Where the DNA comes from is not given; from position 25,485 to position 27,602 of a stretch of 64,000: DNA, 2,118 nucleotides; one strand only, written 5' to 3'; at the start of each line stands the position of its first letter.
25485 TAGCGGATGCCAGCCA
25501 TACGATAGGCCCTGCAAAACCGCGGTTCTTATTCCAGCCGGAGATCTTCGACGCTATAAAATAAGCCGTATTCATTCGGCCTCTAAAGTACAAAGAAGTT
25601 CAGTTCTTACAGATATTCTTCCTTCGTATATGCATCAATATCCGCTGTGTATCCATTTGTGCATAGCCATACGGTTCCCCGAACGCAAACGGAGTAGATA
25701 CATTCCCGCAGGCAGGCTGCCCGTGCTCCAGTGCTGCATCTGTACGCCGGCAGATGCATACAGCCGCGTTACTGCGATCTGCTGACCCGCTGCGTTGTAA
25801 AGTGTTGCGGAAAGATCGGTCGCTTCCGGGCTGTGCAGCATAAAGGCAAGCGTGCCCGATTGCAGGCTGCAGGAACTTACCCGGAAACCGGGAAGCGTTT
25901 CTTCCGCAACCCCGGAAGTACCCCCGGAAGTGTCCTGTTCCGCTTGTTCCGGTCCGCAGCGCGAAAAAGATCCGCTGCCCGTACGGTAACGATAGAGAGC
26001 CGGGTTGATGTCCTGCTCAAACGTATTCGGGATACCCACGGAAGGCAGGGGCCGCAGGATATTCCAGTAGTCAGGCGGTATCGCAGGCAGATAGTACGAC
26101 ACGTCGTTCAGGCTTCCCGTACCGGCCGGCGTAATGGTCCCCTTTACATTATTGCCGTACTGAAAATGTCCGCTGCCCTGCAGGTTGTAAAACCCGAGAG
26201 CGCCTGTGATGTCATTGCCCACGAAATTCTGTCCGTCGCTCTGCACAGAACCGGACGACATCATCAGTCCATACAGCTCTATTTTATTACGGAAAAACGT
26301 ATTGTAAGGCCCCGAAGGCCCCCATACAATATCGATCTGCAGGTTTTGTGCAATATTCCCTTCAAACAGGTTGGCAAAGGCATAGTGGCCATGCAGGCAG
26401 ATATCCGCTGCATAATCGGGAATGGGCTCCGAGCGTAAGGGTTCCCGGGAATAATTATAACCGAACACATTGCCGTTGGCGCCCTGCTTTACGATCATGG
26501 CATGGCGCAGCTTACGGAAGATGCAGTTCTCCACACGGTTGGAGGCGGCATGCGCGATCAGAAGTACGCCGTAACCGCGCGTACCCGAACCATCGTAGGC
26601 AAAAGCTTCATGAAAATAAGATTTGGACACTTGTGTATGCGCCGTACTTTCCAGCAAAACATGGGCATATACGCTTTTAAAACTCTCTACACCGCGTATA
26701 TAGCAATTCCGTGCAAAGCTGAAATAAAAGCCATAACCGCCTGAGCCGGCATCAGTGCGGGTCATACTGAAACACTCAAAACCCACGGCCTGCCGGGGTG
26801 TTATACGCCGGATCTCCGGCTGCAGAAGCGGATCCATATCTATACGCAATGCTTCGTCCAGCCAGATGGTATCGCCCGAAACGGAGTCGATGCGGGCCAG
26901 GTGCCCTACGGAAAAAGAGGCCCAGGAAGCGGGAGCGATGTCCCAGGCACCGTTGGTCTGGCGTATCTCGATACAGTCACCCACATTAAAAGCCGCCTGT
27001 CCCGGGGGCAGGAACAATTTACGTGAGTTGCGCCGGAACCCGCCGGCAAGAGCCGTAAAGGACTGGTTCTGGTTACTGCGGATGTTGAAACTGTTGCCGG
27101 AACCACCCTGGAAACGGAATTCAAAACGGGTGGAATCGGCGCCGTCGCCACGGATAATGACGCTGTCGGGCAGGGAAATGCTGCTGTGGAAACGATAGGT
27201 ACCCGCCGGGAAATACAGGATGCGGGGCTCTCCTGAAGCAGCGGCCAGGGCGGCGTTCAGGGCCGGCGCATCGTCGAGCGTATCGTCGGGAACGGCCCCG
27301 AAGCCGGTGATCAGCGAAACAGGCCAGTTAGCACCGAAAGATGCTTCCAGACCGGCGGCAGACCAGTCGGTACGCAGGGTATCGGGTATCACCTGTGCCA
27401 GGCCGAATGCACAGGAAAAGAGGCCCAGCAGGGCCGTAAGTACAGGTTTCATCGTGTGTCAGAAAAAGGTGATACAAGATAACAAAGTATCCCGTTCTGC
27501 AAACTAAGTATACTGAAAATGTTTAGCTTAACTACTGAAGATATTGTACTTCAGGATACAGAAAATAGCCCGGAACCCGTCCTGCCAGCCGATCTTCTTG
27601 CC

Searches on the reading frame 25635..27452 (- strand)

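Call 71: search_protein_families(library=pfam, proteins=[window:25635-27452:-], max_evalue=0.00001)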
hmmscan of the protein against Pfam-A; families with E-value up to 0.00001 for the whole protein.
window:25635-27452:- (605 aa): 1 family
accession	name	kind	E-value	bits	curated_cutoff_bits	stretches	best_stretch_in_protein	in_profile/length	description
PF12708.12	Pect-lyase_RHGA_epim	-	2.1e-14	54.3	27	1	49-128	5-84/213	Rhamnogalacturonase A/epimerase, pectate lyase-like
